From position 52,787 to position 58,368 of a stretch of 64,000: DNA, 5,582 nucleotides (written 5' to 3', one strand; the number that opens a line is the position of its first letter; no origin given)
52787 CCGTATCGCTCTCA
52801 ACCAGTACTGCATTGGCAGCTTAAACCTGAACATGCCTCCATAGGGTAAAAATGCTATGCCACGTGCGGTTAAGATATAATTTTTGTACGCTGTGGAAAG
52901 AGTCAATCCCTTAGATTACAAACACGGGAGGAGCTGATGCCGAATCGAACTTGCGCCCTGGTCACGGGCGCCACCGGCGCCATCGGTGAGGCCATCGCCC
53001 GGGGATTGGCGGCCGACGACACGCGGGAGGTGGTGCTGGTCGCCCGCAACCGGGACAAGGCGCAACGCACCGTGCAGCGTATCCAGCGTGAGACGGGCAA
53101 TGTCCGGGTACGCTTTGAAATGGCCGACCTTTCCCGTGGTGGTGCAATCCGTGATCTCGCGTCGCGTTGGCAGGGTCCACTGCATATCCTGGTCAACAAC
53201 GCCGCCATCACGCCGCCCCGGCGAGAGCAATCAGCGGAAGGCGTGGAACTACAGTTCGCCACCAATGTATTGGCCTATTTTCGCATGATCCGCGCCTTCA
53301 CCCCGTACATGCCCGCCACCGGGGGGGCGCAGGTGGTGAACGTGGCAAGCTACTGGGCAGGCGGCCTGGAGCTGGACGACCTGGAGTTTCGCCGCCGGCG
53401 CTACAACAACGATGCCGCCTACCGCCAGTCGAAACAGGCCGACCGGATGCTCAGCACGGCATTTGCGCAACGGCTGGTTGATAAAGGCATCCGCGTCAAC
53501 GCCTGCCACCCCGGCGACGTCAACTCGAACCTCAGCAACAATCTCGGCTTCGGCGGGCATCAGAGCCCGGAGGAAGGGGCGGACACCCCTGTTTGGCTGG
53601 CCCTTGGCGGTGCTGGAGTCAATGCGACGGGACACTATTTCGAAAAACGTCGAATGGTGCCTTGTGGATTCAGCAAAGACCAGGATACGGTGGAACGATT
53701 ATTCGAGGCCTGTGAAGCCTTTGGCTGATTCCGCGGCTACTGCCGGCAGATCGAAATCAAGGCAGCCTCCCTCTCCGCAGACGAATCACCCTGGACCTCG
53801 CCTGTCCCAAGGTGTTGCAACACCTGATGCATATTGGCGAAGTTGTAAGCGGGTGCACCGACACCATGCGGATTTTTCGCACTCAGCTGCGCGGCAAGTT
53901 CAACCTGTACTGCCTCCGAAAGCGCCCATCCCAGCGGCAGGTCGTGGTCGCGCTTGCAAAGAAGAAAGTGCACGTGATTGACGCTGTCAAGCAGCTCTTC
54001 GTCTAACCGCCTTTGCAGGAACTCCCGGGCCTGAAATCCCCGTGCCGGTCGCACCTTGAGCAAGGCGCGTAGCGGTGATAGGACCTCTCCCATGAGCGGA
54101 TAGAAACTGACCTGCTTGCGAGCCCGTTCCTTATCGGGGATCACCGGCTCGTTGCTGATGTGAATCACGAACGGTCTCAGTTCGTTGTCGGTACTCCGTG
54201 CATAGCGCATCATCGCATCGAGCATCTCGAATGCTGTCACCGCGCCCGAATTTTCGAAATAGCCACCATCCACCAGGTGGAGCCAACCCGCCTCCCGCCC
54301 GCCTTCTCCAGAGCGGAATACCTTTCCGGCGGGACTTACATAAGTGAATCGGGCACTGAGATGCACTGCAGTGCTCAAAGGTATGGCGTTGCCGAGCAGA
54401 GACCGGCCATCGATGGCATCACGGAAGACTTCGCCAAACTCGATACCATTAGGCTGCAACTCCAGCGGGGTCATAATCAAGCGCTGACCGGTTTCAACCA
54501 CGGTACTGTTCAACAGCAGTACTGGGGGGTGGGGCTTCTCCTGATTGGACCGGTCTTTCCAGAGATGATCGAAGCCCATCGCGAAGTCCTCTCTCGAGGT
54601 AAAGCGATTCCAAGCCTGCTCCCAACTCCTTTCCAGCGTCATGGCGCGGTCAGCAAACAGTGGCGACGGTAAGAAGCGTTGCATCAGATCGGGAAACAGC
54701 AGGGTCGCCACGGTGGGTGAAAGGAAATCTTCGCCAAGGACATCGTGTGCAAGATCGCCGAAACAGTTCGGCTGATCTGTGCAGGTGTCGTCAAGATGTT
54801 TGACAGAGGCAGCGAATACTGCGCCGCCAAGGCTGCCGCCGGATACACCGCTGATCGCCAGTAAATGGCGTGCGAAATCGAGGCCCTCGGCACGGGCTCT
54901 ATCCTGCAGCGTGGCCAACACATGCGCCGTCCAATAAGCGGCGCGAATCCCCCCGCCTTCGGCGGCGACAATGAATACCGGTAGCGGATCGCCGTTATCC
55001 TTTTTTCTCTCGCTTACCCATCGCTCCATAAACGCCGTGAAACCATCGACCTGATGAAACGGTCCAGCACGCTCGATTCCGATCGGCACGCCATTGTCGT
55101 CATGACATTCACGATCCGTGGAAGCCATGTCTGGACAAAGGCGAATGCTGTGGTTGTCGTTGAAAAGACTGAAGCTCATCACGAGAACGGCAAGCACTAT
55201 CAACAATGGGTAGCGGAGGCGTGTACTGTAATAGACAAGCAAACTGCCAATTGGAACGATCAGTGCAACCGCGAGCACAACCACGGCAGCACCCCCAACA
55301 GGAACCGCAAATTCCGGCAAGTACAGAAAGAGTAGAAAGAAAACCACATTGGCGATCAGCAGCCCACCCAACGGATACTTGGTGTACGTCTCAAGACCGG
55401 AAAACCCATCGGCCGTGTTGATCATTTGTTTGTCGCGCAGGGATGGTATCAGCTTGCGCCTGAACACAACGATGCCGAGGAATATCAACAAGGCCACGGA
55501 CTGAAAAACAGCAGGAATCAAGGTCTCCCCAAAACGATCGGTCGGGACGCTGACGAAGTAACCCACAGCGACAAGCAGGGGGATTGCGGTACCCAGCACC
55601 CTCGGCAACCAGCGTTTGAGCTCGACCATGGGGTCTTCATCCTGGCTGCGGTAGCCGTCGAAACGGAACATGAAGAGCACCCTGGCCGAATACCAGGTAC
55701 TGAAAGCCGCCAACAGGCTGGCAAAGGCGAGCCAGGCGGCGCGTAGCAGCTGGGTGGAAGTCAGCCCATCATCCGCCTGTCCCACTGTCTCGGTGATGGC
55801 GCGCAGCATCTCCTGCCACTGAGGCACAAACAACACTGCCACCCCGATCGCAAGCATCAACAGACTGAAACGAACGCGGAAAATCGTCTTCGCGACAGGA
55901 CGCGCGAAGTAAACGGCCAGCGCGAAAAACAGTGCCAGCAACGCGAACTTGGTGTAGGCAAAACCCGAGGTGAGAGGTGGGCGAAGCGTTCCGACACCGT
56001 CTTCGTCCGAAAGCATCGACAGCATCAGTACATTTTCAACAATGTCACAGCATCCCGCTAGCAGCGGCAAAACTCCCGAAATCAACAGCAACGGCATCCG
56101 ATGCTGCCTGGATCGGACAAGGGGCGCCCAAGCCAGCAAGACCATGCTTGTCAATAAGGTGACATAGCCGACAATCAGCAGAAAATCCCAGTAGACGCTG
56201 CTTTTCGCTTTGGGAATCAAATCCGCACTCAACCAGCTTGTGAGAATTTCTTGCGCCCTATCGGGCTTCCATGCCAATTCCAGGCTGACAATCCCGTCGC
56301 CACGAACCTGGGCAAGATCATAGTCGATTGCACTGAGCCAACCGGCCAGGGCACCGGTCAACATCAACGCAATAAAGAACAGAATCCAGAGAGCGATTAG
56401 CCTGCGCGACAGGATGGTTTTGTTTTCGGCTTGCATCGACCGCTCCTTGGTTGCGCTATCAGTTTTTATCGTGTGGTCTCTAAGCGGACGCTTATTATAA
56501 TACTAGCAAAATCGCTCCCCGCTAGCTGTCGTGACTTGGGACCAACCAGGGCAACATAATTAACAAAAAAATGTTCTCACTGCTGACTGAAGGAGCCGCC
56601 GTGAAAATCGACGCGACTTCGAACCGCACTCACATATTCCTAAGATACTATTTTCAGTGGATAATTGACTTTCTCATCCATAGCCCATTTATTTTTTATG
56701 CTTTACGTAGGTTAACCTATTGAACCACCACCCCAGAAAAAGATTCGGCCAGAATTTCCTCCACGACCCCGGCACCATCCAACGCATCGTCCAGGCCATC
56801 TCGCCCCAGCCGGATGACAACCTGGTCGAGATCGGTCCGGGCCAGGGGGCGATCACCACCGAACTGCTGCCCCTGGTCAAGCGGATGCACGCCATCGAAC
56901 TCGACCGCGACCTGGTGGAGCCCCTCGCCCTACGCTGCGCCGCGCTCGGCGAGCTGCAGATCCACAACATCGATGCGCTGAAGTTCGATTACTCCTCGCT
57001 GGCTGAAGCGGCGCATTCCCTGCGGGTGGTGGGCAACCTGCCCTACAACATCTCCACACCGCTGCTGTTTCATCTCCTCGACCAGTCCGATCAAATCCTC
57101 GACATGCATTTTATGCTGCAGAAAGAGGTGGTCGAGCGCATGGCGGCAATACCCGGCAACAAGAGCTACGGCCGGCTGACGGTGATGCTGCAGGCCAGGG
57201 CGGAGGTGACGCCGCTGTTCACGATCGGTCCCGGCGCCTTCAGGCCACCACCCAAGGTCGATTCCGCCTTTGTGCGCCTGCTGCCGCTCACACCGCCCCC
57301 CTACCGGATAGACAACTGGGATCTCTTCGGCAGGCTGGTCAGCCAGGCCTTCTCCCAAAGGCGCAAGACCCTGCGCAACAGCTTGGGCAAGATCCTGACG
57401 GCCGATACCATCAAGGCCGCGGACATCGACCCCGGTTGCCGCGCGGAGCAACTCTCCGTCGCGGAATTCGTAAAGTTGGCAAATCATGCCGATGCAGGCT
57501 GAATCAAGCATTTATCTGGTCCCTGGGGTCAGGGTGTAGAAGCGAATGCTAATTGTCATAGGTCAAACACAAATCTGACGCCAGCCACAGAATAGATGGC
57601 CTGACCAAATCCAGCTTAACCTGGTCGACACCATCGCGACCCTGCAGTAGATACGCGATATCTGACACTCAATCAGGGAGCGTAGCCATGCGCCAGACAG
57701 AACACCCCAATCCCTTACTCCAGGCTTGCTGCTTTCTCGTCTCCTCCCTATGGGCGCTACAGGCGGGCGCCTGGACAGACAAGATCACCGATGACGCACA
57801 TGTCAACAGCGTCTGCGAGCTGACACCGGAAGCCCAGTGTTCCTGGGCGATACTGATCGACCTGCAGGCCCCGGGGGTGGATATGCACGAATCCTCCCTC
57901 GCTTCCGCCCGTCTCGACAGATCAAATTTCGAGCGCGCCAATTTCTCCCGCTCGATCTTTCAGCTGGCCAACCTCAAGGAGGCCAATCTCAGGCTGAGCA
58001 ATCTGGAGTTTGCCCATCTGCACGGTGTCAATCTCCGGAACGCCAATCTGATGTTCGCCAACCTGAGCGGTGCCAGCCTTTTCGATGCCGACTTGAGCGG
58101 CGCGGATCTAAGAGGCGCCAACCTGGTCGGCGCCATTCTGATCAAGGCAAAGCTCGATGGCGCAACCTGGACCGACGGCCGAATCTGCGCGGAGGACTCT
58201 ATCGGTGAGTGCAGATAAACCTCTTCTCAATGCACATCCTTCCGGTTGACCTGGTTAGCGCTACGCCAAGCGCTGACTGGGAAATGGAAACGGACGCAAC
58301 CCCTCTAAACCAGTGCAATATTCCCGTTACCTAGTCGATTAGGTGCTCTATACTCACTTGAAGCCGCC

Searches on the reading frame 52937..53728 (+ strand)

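Call 10: search_protein_families(library=pfam, proteins=[window:52937-53728:+], max_evalue=0.001)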
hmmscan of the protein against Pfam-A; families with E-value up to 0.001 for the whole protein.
window:52937-53728:+ (263 aa): 6 families
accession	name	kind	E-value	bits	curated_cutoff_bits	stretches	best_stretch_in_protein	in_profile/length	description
PF00106.31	adh_short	-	8.6e-31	107.4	26.6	1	6-202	2-189/195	short chain dehydrogenase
PF13561.12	adh_short_C2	-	1.2e-21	77.8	27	1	11-203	1-184/236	Enoyl-(Acyl carrier protein) reductase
PF08659.16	KR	-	1.1e-07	32.4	22.6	1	7-83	3-83/180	KR domain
PF01370.27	Epimerase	-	3.5e-07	30.3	20.9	1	7-178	1-158/240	NAD dependent epimerase/dehydratase family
PF02719.21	Polysacc_synt_2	-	0.00011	21.9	20.2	1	8-78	2-76/293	Polysaccharide biosynthesis protein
PF03807.23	F420_oxidored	-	0.0004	21.4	21.6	0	13-51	7-46/94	NADP oxidoreductase coenzyme F420-dependent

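Call 13: search_protein_families(library=ncbifam, proteins=[window:52937-53728:+], max_evalue=0.001)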
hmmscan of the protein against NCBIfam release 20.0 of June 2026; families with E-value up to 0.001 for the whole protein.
window:52937-53728:+ (263 aa): 201 families (the best 25 are shown)
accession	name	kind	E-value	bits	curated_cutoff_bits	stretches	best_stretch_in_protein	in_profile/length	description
NF004845.0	PRK06196.1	subfamily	6.5e-34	117.7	414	1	6-203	31-225/320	oxidoreductase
NF004513.0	PRK05854.1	subfamily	1.4e-32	112.9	282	1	6-200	17-216/314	SDR family oxidoreductase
NF004846.0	PRK06197.1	subfamily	7.5e-30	104.2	268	1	6-203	18-221/306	oxidoreductase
NF005559.1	PRK07231.1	subfamily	7.8e-29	100.9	215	1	6-203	6-194/249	glucose 1-dehydrogenase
NF009466.0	PRK12826.1-2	subfamily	1.6e-22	80.2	222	1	5-202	4-194/248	3-oxoacyl-ACP reductase FabG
NF006120.0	PRK08264.1-6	subfamily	2.5e-20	73.1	274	1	6-212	9-201/246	SDR family oxidoreductase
NF047420.2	EF_P_mod_YmfI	equivalog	6.1e-20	72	238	1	7-203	2-186/236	elongation factor P 5-aminopentanone reductase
NF005672.0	PRK07454.1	equivalog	1.9e-19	69.8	234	1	5-199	7-192/241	SDR family oxidoreductase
NF005067.0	PRK06484.1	equivalog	2.3e-19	69.3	713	1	6-203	11-199/524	short chain dehydrogenase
NF004198.0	PRK05653.1-3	equivalog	3.9e-19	69.1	296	1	5-201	8-195/248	3-oxoacyl-ACP reductase FabG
NF006118.0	PRK08264.1-4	subfamily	1.6e-18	67.1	279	1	7-205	8-191/244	SDR family oxidoreductase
NF004773.0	PRK06113.1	equivalog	3.9e-18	65.8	367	1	4-197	11-194/255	7-alpha-hydroxysteroid dehydrogenase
NF005446.0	PRK07035.1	equivalog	5.3e-18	65.2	373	1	6-201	13-200/255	SDR family oxidoreductase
NF006693.0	PRK09242.1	equivalog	6.2e-18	64.9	328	1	6-200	12-199/258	SDR family oxidoreductase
NF004791.0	PRK06138.1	equivalog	7.7e-18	64.7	312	1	6-211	7-201/252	SDR family oxidoreductase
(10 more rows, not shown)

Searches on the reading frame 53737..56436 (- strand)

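Call 10: search_protein_families(library=pfam, proteins=[window:53737-56436:-], max_evalue=0.001)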
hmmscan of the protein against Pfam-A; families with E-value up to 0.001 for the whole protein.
window:53737-56436:- (899 aa): 1 family
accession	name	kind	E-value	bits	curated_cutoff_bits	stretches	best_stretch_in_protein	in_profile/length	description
PF01734.28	Patatin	-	8.8e-06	26.5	27.7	1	493-732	4-187/191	Patatin-like phospholipase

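Call 13: search_protein_families(library=ncbifam, proteins=[window:53737-56436:-], max_evalue=0.001)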
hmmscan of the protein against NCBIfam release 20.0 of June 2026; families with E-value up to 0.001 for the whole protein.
window:53737-56436:- (899 aa): 0 families

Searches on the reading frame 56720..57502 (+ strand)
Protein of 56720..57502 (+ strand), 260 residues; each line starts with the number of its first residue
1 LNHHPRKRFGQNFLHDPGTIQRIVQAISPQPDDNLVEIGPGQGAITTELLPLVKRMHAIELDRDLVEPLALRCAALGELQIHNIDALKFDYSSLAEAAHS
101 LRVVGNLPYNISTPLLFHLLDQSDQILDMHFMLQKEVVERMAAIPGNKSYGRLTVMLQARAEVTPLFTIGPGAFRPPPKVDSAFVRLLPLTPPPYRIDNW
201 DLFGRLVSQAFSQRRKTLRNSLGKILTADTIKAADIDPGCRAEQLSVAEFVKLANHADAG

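Call 10: search_protein_families(library=pfam, proteins=[window:56720-57502:+], max_evalue=0.001)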
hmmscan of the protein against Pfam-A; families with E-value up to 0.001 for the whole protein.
window:56720-57502:+ (260 aa): 1 family
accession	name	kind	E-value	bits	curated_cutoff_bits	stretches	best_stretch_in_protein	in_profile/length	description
PF00398.26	RrnaAD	-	2.4e-68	230.5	24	1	3-256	2-260/263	Ribosomal RNA adenine dimethylase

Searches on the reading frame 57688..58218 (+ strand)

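Call 10: search_protein_families(library=pfam, proteins=[window:57688-58218:+], max_evalue=0.001)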
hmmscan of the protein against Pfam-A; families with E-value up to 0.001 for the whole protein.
window:57688-58218:+ (176 aa): 3 families
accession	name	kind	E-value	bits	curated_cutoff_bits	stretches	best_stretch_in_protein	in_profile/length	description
PF00805.28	Pentapeptide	-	1.3e-23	82.6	20.2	3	99-138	1-40/40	Pentapeptide repeats (8 copies)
PF13599.13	Pentapeptide_4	-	2.6e-11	43.9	38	1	64-140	1-77/78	Pentapeptide repeat region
PF13576.12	Pentapeptide_3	-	2.3e-08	34.6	27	0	97-139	2-47/48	Pentapeptide repeats (9 copies)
